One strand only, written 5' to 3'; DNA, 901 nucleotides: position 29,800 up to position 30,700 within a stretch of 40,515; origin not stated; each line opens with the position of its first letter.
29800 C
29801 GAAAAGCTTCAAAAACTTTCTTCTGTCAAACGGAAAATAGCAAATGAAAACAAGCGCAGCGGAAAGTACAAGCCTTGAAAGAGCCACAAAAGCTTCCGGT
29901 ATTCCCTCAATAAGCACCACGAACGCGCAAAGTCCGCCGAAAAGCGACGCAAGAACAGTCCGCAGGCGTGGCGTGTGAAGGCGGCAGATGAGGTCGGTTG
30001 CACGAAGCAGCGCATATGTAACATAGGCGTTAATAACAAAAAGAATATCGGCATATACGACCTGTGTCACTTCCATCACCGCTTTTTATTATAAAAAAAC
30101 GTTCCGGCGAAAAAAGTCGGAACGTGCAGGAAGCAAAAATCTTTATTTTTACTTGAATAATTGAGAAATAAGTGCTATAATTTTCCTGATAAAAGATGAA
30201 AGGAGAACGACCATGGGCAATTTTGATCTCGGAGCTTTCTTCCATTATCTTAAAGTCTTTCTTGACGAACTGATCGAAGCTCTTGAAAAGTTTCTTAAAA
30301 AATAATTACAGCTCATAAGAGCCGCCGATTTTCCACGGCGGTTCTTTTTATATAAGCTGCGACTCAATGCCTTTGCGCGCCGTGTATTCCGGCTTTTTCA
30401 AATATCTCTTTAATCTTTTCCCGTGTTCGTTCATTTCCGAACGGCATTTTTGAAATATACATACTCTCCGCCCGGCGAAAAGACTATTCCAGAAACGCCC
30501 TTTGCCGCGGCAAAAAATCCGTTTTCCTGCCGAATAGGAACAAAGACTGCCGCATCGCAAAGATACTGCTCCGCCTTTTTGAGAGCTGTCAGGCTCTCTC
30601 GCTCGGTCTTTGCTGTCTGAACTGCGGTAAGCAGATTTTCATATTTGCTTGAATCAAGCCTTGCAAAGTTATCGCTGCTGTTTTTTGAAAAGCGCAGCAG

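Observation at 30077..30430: Unannotated 30-codon gene with a complete, near-consensus expression cassette, antisense within the gap between the peptide-binding lipoprotein gene and spoIIGA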

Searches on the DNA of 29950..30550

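Call 7: search_rna_families(source=window, start=29950, end=30550, threshold=evalue, max_evalue=10)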
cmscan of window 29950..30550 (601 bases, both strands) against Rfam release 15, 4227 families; matches with E-value up to 10: 19.
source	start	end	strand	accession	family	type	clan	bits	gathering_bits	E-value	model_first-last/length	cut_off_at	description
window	30287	30353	+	RF02074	STnc240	Gene; sRNA;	-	31.7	55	0.0081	1-77/77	no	Enterobacterial sRNA STnc240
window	30290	30400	+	RF01770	rimP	Cis-reg; leader;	-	20.3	47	0.9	1-102/102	no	Gammaprotebacteria rimP leader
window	30297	30344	+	RF02677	NsiR4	Gene; sRNA;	-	20.1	40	0.054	1-65/65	no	Nitrogen stress-induced RNA 4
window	30091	30184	-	RF00515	PyrR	Cis-reg;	-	18.5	54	5.4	1-115/115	no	PyrR binding site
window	30220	30377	+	RF02052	STnc630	Gene; sRNA;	-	17.7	55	1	1-166/166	no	Enterobacterial sRNA STnc630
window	30244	30364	+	RF00546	snopsi28S-3316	Gene; snRNA; snoRNA; HACA-box;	-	17.6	65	2.1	1-133/133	no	Small nucleolar RNA psi28S-3316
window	30308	30468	-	RF02053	STnc430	Gene; sRNA;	-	17.1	47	4.9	1-162/162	no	Enterobacterial sRNA STnc430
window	30177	30353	+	RF04182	GibS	Gene; sRNA;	-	16.9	115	9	1-142/142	no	GibS sRNA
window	30194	30356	+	RF00558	L20_leader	Cis-reg; leader;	-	16.6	58.7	1.5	1-127/127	no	Ribosomal protein L20 leader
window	30256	30284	-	RF04334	Plastid-rpl16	Intron;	-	15.2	43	9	1-47/47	no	Plastid-rpl16 group II-D1 intron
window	30300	30448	-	RF01500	Afu_198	Gene; snRNA; snoRNA; CD-box;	-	14.9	40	2.1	1-149/149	no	A. fumigatus snoRNA Afu_198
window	30330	30414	-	RF02063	STnc350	Gene; sRNA;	-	14.8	60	6.7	1-68/68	no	Salmonella enterica sRNA STnc350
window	30258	30347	+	RF00370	sroD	Gene; sRNA;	-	14.7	50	4.2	1-86/86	no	sroD RNA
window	30287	30355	-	RF02591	Spy1786666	Gene; sRNA;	-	14.6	64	5.9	1-87/87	no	S. pyogenes small RNA 1786666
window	30305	30359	+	RF02621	BSnc120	Gene; sRNA;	-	14.1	114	6.2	1-88/88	no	Brucella sRNA 120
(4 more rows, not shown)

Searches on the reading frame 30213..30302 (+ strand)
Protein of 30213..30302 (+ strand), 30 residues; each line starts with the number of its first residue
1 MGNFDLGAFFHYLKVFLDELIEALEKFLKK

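Call 5: search_protein_families(library=pfam, proteins=[window:30213-30302:+], max_evalue=10)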
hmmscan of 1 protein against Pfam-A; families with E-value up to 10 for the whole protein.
seq(30 aa): 0 families

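Call 8: search_protein_families(library=ncbifam, proteins=[window:30213-30302:+], max_evalue=1)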
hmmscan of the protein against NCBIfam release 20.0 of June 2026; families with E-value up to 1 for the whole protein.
seq(30 aa): 0 families

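Call 11: find_encoding_contigs(protein=window:30213-30302:+, flank=3000, max_places=10)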
Protein window:30213-30302:+ (30 aa): 22 contigs read that carry it; 10 places shown.
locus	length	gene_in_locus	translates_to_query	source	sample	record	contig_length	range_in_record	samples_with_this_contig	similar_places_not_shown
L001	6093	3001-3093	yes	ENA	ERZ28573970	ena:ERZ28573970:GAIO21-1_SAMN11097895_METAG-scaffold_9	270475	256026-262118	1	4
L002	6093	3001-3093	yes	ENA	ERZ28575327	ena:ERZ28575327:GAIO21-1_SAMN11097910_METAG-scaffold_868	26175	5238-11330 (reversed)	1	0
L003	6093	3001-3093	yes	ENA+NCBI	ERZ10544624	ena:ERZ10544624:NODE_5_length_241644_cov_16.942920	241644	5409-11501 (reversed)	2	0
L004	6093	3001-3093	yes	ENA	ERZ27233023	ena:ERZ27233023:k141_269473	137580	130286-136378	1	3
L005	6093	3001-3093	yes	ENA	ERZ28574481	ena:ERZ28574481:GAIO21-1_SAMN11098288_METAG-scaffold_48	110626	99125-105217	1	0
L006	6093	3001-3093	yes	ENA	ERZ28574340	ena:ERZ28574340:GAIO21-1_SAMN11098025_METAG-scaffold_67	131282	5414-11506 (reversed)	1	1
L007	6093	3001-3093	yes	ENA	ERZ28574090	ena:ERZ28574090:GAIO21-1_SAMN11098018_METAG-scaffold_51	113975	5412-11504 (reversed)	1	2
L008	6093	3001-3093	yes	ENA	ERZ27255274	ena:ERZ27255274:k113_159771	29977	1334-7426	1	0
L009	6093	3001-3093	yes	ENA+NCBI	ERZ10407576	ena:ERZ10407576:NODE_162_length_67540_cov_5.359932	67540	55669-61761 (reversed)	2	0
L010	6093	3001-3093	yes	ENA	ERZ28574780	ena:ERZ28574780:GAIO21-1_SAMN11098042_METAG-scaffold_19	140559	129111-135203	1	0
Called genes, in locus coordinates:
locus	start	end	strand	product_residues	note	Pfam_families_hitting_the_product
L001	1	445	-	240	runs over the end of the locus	PF00318:Ribosomal_S2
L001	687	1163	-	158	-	-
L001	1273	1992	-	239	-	PF04542:Sigma70_r2, PF04545:Sigma70_r4, PF01381:HTH_3 (weak)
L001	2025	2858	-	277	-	PF03419:Peptidase_U4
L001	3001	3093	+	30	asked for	-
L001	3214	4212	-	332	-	PF01636:APH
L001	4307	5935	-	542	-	PF00496:SBP_bac_5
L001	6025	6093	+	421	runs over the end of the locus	PF02646:RmuC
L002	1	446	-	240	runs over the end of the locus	PF00318:Ribosomal_S2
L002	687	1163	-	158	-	-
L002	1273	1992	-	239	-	PF04542:Sigma70_r2, PF04545:Sigma70_r4, PF01381:HTH_3 (weak)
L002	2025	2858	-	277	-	PF03419:Peptidase_U4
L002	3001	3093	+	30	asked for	-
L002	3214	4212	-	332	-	PF01636:APH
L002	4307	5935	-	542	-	PF00496:SBP_bac_5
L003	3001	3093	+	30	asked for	-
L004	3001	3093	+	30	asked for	-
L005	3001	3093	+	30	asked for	-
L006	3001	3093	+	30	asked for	-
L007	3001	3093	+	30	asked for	-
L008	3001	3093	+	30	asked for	-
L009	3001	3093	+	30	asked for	-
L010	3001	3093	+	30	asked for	-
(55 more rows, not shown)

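Call 17: search_protein_representatives(protein=window:30213-30302:+)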
Query: 30 residues. Proteins with E-value up to 0.001 (for the whole library): 2; up to 1e-10: 1; up to 1e-30: 0. The best 2 are listed.
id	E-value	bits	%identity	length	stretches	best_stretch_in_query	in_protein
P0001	9.7e-12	57.8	97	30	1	1-30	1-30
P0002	2.2e-04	35.9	72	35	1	1-29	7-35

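Call 19: list_cluster_members(proteins=[window:30213-30302:+, P0002])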
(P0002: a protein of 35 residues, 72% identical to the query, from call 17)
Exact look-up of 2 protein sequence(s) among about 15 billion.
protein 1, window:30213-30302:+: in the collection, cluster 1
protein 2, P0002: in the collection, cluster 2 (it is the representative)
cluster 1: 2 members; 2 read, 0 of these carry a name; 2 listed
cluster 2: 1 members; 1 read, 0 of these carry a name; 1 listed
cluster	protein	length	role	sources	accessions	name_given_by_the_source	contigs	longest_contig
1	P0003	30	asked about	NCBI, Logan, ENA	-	-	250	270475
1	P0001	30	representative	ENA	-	-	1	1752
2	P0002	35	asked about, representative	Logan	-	-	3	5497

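Call 20: find_encoding_contigs(protein=P0002, flank=5000, max_places=6)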
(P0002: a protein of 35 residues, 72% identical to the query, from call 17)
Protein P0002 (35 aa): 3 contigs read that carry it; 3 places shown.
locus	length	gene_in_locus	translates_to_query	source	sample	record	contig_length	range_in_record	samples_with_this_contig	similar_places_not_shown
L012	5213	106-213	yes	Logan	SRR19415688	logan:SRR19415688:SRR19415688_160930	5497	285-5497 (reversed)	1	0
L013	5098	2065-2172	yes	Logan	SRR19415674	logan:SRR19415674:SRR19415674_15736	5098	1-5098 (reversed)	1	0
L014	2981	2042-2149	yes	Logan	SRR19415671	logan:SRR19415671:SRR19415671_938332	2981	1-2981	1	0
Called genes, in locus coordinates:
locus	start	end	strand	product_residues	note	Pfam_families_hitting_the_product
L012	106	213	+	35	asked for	-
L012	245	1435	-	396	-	PF07690:MFS_1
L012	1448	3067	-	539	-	PF00496:SBP_bac_5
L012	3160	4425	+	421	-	PF02646:RmuC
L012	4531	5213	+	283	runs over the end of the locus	-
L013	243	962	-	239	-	PF04542:Sigma70_r2, PF04545:Sigma70_r4, PF01381:HTH_3 (weak)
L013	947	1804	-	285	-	PF03419:Peptidase_U4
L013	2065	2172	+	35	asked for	-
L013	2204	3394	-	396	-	PF07690:MFS_1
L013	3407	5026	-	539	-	PF00496:SBP_bac_5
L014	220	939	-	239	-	PF04542:Sigma70_r2, PF04545:Sigma70_r4, PF01381:HTH_3 (weak)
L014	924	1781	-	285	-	PF03419:Peptidase_U4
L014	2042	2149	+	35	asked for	-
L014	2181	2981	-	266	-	?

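Call 21: find_encoding_contigs(protein=P0001, flank=3000, max_places=3)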
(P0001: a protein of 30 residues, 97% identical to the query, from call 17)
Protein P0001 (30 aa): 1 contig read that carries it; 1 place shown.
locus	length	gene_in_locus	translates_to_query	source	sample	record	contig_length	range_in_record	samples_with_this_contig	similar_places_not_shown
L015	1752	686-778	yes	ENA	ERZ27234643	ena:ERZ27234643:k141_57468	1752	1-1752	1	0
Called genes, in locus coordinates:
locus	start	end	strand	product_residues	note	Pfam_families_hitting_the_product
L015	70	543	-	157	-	PF03419:Peptidase_U4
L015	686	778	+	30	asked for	-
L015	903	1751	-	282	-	?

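Call 59: search_solved_structures(query=A3, max_evalue=10, show_alignments=3)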
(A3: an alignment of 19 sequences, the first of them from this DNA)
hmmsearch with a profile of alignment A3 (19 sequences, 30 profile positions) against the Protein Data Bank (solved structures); distinct sequences matched with E-value up to 10: 9.
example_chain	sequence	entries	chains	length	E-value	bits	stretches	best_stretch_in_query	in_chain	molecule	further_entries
8fjg_A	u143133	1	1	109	0.13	15.4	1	6-26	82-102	H12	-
3nat_A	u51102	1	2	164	0.13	15.4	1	6-19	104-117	Uncharacterized protein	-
9d5n_C2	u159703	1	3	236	0.3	14.3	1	5-22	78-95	Parkin co-regulated protein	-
2dmu_A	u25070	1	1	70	0.7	13.1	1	15-29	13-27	Homeobox protein goosecoid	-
1zav_U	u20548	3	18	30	0.87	12.8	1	18-27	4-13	50S ribosomal protein L7/L12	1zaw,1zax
1jjr_A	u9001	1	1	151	1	12.6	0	19-29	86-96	THYROID AUTOANTIGEN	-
1dd3_C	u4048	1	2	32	1.1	12.5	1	18-27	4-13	50S RIBOSOMAL PROTEIN L7/L12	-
1dd4_C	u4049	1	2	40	2.3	11.4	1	18-27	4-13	50S RIBOSOMAL PROTEIN L7/L12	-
5ehb_A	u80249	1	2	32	4.9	10.4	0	16-26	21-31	pHiosYI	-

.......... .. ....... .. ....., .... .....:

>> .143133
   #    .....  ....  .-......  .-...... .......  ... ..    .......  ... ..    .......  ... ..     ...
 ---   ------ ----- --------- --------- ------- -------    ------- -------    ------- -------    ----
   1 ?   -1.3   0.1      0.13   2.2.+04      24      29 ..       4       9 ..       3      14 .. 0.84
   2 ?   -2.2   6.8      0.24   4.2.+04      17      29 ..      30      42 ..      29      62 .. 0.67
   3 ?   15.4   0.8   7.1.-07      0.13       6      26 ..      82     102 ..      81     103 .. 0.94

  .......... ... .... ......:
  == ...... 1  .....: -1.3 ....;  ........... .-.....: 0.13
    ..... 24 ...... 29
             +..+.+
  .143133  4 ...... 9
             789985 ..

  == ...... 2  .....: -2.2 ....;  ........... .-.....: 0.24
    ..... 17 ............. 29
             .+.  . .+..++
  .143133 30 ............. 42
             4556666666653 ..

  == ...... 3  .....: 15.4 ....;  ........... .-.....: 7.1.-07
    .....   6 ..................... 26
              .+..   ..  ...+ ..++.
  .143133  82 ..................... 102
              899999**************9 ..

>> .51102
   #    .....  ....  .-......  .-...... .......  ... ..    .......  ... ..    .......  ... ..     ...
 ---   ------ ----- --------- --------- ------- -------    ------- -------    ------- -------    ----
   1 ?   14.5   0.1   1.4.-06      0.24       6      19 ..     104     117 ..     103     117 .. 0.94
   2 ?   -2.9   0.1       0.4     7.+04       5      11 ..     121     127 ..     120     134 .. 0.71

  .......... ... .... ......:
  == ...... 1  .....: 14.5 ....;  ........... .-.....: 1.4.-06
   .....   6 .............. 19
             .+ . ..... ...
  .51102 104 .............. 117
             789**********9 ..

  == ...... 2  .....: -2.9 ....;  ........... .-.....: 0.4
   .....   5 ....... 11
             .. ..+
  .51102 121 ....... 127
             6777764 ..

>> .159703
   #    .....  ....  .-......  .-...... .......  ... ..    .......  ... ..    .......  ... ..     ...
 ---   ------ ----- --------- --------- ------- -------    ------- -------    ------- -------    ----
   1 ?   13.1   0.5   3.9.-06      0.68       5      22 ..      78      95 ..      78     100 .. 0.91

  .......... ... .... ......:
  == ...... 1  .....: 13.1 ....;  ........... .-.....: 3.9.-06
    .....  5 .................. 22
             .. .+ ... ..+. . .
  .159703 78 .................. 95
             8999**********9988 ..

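Call 60: search_protein_families(library=pfam, alignment_id=A3, max_evalue=10)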
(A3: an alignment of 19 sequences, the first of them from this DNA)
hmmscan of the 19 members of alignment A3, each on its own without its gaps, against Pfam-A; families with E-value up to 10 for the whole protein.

A. member 1, seq(30 aa): 0 families

B. families by the number of members that match (of 19 scanned): 1 family
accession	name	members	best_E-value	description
PF25585.1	zf-CCCH_DUS3L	2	0.038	DUS3L CCCH zinc finger domain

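Call 66: predict_structure(alignment_id=A4)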
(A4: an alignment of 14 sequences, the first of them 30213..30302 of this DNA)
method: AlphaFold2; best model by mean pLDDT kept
length: 30 residues; sequences in the alignment: 14
mean_pLDDT: 90.3   pTM: 0.45
mean pLDDT of the five models: 90.3, 90.3, 89.7, 88.9, 88.7
residues with pLDDT >= 90: 22; 70-90: 5; 50-70: 3; < 50: 0
segments of 3 or more residues with pLDDT < 50: none
pLDDT, mean of each block of 10 residues (from residue 1): 82 97 92
secondary structure, 60 per line:
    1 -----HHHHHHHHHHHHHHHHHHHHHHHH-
elements in order: H6-29
